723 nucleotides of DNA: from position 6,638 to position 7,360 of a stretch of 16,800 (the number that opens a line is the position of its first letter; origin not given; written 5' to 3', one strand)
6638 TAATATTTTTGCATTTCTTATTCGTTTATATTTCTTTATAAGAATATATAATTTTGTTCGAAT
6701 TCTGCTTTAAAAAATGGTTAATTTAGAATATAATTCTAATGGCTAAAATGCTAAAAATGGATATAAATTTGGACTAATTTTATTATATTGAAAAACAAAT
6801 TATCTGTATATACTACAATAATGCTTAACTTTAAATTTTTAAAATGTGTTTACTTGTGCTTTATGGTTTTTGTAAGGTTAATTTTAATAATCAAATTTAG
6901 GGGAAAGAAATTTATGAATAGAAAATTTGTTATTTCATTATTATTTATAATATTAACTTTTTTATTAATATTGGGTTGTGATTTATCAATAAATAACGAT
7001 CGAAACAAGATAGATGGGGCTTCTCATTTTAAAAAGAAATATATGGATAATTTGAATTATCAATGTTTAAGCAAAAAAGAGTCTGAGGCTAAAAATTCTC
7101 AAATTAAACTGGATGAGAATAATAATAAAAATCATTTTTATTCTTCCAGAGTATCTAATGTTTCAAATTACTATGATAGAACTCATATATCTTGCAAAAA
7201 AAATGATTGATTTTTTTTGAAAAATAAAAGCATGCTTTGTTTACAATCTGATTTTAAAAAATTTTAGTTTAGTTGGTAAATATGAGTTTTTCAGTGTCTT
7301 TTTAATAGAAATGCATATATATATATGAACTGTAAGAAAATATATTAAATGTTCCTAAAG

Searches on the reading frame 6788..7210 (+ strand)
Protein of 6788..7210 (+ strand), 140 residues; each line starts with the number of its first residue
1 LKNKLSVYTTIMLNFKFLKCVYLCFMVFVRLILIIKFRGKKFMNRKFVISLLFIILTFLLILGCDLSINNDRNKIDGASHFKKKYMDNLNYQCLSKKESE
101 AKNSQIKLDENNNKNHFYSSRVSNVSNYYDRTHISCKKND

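Call 52: search_protein_families(library=pfam, proteins=[window:6788-7210:+], max_evalue=0.001)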
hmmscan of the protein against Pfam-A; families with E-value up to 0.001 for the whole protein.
window:6788-7210:+ (140 aa): 1 family
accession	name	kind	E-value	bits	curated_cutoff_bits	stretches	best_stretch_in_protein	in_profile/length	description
PF17472.7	DUF5425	-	1.4e-44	151.2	25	1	64-139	1-76/76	Family of unknown function (DUF5425)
